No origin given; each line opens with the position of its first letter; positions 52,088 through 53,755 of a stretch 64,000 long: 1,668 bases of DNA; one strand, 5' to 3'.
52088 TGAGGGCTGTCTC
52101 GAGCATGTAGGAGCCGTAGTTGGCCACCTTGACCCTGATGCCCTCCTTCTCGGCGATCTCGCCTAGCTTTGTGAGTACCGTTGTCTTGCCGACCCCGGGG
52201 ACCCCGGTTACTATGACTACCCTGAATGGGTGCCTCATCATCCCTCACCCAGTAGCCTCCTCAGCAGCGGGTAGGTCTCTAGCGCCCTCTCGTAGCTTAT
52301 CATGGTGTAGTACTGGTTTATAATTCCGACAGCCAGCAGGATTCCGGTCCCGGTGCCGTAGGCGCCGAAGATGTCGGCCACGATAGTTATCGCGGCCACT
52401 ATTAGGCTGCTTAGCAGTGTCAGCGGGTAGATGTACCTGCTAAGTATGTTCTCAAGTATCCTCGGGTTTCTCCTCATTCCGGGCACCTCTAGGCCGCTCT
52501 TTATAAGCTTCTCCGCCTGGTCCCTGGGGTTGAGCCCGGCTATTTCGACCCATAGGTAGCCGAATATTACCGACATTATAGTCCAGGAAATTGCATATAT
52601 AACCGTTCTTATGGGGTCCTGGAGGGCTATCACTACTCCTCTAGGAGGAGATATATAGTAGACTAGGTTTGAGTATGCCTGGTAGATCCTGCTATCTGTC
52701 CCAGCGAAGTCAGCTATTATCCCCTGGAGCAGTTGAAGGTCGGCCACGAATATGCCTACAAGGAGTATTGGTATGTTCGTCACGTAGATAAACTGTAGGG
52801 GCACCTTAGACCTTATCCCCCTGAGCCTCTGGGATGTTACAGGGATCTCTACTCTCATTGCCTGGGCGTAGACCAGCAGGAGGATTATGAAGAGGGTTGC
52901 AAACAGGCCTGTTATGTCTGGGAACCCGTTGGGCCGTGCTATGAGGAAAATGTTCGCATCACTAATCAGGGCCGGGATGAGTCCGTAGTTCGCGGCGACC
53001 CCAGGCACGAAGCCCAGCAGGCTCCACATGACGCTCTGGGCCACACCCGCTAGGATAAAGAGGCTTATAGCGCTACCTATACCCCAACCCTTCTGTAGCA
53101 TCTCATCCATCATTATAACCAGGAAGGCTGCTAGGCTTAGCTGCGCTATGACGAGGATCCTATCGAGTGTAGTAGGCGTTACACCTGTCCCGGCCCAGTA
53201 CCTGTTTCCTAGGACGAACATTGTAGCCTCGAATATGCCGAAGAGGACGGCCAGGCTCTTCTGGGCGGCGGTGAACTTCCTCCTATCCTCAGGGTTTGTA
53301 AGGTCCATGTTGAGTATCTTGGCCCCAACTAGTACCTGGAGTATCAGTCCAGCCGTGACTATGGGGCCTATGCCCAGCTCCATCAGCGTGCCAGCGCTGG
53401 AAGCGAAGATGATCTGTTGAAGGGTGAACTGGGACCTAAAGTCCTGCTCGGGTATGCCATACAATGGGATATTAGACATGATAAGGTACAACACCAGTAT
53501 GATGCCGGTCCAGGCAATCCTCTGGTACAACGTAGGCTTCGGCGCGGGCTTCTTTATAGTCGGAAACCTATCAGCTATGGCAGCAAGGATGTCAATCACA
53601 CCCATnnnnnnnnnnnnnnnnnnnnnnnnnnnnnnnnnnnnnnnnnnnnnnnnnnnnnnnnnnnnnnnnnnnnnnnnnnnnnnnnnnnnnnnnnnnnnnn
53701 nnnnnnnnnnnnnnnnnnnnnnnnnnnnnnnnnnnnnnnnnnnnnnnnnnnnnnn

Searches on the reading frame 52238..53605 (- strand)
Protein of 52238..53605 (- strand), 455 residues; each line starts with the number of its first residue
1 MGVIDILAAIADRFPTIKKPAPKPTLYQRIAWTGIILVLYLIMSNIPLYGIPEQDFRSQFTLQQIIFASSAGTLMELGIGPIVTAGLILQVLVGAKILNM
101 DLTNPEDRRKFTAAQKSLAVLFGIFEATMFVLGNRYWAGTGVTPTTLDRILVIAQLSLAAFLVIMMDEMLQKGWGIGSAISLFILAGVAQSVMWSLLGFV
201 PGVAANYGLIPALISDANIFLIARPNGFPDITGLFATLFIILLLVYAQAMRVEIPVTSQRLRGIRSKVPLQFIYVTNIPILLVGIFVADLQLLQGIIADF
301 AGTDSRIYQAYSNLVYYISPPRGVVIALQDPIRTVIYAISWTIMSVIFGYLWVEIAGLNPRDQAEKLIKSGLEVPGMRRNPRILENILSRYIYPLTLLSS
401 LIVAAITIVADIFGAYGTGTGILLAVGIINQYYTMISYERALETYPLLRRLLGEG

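Call 8: find_encoding_contigs(protein=window:52238-53605:-, flank=10000, max_places=10)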
Protein window:52238-53605:- (455 aa): no gene with exactly this product is on record in the collection.

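Call 9: find_related_loci(query=window:52238-53605:-, collection=genome_contigs, flank=10000)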
Query window:52238-53605:- (455 aa) in genome_contigs; peptide patterns used: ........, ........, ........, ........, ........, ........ (x = any residue, [..] = any of these).
85 stretches matched a pattern; 46 encode a relative of the query (tblastn E <= 1e-3); 46 distinct loci.
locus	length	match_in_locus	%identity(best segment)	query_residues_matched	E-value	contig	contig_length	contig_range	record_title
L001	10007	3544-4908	98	1-455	0e+0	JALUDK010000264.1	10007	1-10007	MAG: Acidilobaceae archaeon isolate S143_maxbin2_scaf2bin.266 S143_NODE_4757_length_10007_cov_3.141093, whole genome sho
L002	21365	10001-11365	96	1-455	0e+0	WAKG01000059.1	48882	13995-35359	MAG: Desulfurococcales archaeon isolate S012_22_esom k151_23349, whole genome shotgun sequence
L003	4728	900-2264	93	1-455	0e+0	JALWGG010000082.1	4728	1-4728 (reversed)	MAG: Acidilobaceae archaeon isolate T11_metabat2_scaf2bin.152 T11_NODE_16069_length_4728_cov_1.140622, whole genome shot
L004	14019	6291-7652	84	1-455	0e+0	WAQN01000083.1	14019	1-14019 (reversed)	MAG: Desulfurococcales archaeon isolate S146_67_esom k151_597975, whole genome shotgun sequence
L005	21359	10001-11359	79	1-455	0e+0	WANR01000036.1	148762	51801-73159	MAG: Desulfurococcales archaeon isolate S141_84_esom k151_324802, whole genome shotgun sequence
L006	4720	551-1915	78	1-455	0e+0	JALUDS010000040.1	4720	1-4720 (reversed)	MAG: Acidilobaceae archaeon isolate S143_maxbin2_scaf2bin.302 S143_NODE_19546_length_4720_cov_19.932288, whole genome sh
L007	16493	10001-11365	78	1-455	0e+0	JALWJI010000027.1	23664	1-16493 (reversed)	MAG: Acidilobaceae archaeon isolate M17_metabat1_scaf2bin.040 M17_NODE_1528_length_23664_cov_3.440158, whole genome shot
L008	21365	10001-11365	77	1-455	0e+0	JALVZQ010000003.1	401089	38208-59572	MAG: Acidilobaceae archaeon isolate T10_metabat1_scaf2bin.051 T10_NODE_3_length_401089_cov_12.377288, whole genome shotg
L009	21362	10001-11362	75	1-454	0e+0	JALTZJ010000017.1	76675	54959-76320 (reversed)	MAG: Acidilobaceae archaeon isolate S141_metabat2_scaf2bin.130 S141_NODE_159_length_76675_cov_4.806579, whole genome sho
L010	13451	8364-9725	71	1-454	0e+0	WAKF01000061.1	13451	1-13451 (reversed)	MAG: Aeropyrum sp. isolate S012_63_esom k151_330623, whole genome shotgun sequence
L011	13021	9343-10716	74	1-454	0e+0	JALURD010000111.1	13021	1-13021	MAG: Acidilobaceae archaeon isolate S146_metabat2_scaf2bin.022 S146_NODE_2428_length_13021_cov_3.613696, whole genome sh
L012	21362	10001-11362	73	1-454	0e+0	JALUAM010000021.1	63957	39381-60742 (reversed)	MAG: Acidilobaceae archaeon isolate S141_metabat2_scaf2bin.228 S141_NODE_222_length_63957_cov_4.628451, whole genome sho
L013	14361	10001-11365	75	1-455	0e+0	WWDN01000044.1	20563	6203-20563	MAG: Thermodiscus sp. isolate A1_148_esom k151_435168, whole genome shotgun sequence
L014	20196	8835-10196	70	1-454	0e+0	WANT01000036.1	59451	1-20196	MAG: Aeropyrum sp. isolate S141_97_esom k151_285763, whole genome shotgun sequence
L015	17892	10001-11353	69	3-454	0e+0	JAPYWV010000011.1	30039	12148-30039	MAG: Acidilobaceae archaeon isolate RSWP17 scaffold_209_c1, whole genome shotgun sequence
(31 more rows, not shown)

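Call 16: search_protein_families(library=pfam, max_evalue=0.05, proteins=[L009:1658-2293:-, L009:2321-2653:-, L009:2658-2948:-, L009:3147-3497:+, L009:3558-3779:+, L009:3781-4080:+, L009:4093-6063:+, L009:6060-6500:-, L009:6763-7080:-, L009:8547-9416:-])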
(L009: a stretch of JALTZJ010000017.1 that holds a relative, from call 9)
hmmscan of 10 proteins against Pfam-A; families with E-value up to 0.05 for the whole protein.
L009:1658-2293:- (211 aa): 10 families
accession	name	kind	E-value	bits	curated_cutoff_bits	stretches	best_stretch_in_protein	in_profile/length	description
PF20720.3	nSTAND3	-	3.9e-06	27.1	27.2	1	18-127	15-113/155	Novel STAND NTPase 3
PF13238.12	AAA_18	-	3.4e-05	24.7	29.4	1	25-74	3-53/128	AAA domain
PF24883.2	NPHP3_N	-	0.00086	20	24.8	1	9-67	9-66/164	Nephrocystin 3, N-terminal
PF25199.1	nSTAND_NTPase5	-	0.00096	19.4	34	1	21-100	42-117/145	Novel STAND NTPase 5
PF00004.35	AAA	-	0.0039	18.1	21.2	1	25-91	3-69/131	ATPase family associated with various cellular activities (AAA)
PF13173.12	AAA_14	-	0.0056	17.1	27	1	23-90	5-73/129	AAA domain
PF13191.12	AAA_16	-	0.031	15.2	32.6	0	21-46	25-51/167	AAA ATPase domain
PF00005.33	ABC_tran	-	0.036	15.1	25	1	18-48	9-41/137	ABC transporter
PF13401.12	AAA_22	-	0.038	14.8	27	0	25-53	10-33/130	AAA domain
PF05729.18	NACHT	-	0.044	14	26.7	0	21-59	1-40/167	NACHT domain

L009:2321-2653:- (110 aa): 0 families

L009:2658-2948:- (96 aa): 0 families

L009:3147-3497:+ (116 aa): 0 families

L009:3558-3779:+ (73 aa): 0 families

L009:3781-4080:+ (99 aa): 0 families

L009:4093-6063:+ (656 aa): 0 families

L009:6060-6500:- (146 aa): 0 families

L009:6763-7080:- (105 aa): 0 families

L009:8547-9416:- (289 aa): 2 families
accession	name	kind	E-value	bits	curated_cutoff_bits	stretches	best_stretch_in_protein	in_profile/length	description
PF16795.10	Phage_integr_3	-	3.8e-32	111.9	27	1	148-283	22-161/161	Archaeal phage integrase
PF00589.27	Phage_integrase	-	0.028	14.6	27.1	0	227-267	127-166/172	Phage integrase family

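Call 17: search_protein_families(library=phrogs, max_evalue=0.05, proteins=[L009:1658-2293:-, L009:4093-6063:+, L009:8547-9416:-, L009:3147-3497:+])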
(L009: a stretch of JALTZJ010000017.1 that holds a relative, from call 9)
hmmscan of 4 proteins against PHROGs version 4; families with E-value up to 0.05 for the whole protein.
L009:1658-2293:- (211 aa): 4 families
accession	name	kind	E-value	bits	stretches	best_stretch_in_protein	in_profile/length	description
phrog_168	-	DNA, RNA and nucleotide metabolism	0.0096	16.6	0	25-41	47-63/314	clamp loader of DNA polymerase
phrog_5846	-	DNA, RNA and nucleotide metabolism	0.016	15.5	1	21-77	39-88/380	clamp loader of DNA polymerase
phrog_7998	-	unknown function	0.035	14.3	0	18-46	38-66/339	-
phrog_25422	-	unknown function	0.042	14.8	0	24-44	27-47/117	-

L009:4093-6063:+ (656 aa): 0 families

L009:8547-9416:- (289 aa): 1 family
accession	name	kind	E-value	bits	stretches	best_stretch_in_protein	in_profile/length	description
phrog_5127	-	integration and excision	4e-72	244.6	1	3-288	64-353/355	integrase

L009:3147-3497:+ (116 aa): 1 family
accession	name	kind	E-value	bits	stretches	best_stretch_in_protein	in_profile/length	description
phrog_16461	-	unknown function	0.0016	19.5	0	90-104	6-20/53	-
